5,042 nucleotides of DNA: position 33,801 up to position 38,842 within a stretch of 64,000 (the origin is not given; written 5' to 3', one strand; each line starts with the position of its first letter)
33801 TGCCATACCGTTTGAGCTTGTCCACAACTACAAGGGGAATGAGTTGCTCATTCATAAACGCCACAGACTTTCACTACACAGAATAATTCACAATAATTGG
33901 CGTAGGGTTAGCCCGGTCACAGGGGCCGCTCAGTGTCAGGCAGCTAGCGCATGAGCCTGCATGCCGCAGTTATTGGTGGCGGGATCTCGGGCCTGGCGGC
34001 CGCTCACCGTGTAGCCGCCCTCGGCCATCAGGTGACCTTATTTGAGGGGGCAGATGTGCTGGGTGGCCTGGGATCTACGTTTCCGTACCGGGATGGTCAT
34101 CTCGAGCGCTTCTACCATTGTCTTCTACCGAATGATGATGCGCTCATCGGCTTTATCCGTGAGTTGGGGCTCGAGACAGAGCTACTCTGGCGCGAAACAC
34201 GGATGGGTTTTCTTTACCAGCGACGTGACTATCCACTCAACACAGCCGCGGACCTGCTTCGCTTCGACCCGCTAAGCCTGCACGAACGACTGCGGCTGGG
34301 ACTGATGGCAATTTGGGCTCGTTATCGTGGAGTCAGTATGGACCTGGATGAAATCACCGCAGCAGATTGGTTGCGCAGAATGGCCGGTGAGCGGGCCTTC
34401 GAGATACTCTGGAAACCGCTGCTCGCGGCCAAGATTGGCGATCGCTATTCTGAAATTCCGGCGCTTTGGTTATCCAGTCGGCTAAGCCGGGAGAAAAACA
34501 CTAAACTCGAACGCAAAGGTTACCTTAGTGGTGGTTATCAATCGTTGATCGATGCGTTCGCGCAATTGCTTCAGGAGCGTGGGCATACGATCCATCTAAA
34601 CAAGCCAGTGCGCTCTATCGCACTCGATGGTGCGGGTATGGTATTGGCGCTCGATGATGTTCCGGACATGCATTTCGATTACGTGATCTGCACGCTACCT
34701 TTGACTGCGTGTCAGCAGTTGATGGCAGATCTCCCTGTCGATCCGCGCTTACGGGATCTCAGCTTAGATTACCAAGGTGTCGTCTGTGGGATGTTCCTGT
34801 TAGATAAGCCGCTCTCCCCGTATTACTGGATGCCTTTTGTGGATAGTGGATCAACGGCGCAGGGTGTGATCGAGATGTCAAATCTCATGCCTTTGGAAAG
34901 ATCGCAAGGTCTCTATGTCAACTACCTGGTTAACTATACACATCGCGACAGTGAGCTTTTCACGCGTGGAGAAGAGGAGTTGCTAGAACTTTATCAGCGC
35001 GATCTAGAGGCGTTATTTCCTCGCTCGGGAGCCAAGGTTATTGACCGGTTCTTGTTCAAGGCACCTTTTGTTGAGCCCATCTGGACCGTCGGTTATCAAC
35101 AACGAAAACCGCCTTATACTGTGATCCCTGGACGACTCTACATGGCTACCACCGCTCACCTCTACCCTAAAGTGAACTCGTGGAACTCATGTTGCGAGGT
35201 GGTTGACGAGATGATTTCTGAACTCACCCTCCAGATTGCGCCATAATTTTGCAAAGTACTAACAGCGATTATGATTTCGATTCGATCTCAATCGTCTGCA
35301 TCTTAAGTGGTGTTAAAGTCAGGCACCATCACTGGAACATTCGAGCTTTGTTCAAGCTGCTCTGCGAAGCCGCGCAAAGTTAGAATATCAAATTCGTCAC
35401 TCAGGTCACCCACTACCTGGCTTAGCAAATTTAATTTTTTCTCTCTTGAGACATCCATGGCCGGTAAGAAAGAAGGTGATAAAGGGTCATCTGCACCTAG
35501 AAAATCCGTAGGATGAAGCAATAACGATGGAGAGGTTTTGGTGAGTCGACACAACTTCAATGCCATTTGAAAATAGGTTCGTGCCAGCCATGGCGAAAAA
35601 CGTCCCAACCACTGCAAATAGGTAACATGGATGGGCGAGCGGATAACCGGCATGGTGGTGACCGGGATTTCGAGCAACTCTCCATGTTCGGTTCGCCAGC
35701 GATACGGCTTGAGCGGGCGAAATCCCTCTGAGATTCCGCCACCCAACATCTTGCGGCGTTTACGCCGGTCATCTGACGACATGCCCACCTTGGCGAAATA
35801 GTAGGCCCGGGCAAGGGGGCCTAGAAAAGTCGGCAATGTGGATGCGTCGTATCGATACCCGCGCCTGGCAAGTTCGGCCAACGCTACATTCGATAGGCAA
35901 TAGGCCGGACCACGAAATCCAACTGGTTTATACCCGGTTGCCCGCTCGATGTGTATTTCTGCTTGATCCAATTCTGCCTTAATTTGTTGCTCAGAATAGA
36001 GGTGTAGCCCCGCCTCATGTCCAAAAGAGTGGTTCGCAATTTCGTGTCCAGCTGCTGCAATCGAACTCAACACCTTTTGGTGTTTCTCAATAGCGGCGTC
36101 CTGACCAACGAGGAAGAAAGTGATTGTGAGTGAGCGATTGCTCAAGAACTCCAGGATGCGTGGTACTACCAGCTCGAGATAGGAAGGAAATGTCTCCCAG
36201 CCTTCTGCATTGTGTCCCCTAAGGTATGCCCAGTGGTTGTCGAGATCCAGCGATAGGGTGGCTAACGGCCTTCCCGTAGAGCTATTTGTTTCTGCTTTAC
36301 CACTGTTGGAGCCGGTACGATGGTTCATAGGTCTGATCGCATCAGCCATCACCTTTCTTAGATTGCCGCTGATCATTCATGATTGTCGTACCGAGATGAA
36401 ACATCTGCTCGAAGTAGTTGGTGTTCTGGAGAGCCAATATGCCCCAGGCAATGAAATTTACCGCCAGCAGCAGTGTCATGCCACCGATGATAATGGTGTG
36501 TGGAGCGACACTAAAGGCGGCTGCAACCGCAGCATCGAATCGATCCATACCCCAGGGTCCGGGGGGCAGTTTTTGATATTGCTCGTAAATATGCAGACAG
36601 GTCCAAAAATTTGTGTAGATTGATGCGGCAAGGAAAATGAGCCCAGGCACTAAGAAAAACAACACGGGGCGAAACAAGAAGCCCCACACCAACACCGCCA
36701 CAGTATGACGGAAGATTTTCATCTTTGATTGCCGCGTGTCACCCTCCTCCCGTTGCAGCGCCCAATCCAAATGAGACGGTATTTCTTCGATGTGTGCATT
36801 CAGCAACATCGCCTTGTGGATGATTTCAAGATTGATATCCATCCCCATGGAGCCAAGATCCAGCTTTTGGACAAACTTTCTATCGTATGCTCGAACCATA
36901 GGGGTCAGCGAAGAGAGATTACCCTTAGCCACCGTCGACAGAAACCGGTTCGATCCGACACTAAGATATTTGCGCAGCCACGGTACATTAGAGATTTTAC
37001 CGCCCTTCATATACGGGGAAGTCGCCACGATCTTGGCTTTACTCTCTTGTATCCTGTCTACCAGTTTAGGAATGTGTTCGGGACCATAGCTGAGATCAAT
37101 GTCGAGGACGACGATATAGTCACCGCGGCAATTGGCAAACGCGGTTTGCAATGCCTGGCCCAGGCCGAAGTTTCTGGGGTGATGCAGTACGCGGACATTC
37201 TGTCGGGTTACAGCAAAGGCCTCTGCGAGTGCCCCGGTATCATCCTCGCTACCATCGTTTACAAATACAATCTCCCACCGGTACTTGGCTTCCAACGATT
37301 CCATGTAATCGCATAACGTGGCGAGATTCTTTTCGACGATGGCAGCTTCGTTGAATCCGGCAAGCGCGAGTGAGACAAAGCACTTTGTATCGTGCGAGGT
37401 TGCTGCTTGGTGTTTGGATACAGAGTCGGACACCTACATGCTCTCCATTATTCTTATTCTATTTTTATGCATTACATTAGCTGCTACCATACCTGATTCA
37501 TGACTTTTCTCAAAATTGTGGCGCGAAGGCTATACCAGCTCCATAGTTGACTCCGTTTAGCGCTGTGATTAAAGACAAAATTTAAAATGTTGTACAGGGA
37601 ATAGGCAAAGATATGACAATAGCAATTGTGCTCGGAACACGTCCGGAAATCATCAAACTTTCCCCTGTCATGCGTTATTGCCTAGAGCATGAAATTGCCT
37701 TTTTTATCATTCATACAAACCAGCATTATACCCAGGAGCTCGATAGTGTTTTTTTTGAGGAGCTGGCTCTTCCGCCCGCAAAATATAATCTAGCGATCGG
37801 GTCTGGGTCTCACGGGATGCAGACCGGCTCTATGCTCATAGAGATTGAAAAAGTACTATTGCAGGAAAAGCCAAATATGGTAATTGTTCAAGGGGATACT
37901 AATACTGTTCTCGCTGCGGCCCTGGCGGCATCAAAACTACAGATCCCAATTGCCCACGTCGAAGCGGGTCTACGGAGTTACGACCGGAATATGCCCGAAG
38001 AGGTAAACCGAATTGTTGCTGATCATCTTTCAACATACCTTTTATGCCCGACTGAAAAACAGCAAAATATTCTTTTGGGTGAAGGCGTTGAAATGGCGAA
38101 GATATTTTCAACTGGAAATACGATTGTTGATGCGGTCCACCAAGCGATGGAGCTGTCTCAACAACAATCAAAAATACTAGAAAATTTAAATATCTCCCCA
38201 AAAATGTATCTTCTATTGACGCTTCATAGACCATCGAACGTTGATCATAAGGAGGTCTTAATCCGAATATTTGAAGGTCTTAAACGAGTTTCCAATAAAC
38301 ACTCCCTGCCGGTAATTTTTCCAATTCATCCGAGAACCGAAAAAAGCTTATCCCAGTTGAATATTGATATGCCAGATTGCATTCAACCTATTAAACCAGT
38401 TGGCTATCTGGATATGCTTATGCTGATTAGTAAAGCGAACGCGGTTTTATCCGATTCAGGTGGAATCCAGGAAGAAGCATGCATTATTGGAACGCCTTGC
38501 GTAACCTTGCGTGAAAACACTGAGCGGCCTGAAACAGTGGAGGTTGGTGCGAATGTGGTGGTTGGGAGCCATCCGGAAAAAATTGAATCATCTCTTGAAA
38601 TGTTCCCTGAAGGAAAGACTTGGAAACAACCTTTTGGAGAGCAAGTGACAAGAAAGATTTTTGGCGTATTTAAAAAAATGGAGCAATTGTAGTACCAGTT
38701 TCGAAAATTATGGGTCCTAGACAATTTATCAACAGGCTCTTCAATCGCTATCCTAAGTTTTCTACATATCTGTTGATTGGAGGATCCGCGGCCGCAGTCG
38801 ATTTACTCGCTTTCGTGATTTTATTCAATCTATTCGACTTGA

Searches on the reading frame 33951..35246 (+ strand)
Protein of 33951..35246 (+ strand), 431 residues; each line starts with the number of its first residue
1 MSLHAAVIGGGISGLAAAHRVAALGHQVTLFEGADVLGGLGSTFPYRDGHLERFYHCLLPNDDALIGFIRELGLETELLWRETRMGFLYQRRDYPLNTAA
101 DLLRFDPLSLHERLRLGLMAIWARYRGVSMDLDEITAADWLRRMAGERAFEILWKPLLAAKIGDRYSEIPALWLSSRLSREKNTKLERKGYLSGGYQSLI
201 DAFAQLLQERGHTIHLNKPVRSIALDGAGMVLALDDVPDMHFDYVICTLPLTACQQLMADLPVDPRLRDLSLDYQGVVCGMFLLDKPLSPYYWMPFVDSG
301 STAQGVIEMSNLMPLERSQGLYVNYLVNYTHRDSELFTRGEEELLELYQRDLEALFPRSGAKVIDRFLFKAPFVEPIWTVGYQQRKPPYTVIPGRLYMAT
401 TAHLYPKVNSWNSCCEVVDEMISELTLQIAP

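Call 63: search_protein_families(library=pfam, proteins=[window:33951-35246:+], max_evalue=0.0001)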
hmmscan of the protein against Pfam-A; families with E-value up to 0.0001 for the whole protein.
window:33951-35246:+ (431 aa): 6 families
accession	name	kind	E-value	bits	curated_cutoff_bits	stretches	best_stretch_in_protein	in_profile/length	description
PF01593.30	Amino_oxidase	-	5.7e-38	131.8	19.8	1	12-359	1-367/443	Flavin containing amine oxidoreductase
PF13450.12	NAD_binding_8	-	1.3e-10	41.8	21.9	1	7-71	1-67/68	NAD(P)-binding Rossmann-like domain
PF01266.30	DAO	-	2.3e-09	37.7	27.9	1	5-232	2-185/353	FAD dependent oxidoreductase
PF00070.33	Pyr_redox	-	3.1e-06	28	22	0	4-38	1-35/82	Pyridine nucleotide-disulphide oxidoreductase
PF12831.13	FAD_oxidored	-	2.6e-05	24.2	27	1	6-42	3-39/416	FAD dependent oxidoreductase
PF07992.20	Pyr_redox_2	-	9.5e-05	22.4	26.1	0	5-48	3-39/291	Pyridine nucleotide-disulphide oxidoreductase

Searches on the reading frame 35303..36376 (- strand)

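Call 63: search_protein_families(library=pfam, proteins=[window:35303-36376:-], max_evalue=0.0001)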
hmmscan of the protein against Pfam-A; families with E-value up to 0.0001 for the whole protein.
window:35303-36376:- (357 aa): 1 family
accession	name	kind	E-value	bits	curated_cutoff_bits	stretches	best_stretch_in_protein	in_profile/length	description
PF01522.26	Polysacc_deac_1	-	1.2e-17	64.4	23.1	1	68-176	18-123/124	Polysaccharide deacetylase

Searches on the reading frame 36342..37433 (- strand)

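Call 63: search_protein_families(library=pfam, proteins=[window:36342-37433:-], max_evalue=0.0001)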
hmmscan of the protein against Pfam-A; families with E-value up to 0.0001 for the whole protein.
window:36342-37433:- (363 aa): 2 families
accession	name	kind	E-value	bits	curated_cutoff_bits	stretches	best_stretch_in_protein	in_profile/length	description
PF00535.33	Glycos_transf_2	-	2.3e-31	109.4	23.3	1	27-191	7-167/168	Glycosyl transferase family 2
PF13641.12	Glyco_tranf_2_3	-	2.1e-07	31.7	27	1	51-192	29-175/230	Glycosyltransferase like family 2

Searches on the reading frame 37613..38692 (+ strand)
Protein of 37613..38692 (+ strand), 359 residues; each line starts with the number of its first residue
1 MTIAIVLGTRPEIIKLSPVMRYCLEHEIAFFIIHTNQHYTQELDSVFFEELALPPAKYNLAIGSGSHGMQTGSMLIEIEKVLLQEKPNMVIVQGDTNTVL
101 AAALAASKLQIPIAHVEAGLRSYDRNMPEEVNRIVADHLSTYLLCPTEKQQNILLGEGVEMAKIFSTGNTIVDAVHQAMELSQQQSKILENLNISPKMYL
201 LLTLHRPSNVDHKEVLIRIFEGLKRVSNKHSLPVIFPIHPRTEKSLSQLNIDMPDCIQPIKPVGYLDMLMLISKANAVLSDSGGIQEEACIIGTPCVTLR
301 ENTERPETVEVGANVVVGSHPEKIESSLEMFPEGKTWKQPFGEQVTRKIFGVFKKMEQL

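Call 63: search_protein_families(library=pfam, proteins=[window:37613-38692:+], max_evalue=0.0001)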
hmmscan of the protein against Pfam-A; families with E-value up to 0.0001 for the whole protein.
window:37613-38692:+ (359 aa): 1 family
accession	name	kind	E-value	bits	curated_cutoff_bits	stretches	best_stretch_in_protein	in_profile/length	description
PF02350.25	Epimerase_2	-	4.8e-105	351.7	30.6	1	27-342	8-334/347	UDP-N-acetylglucosamine 2-epimerase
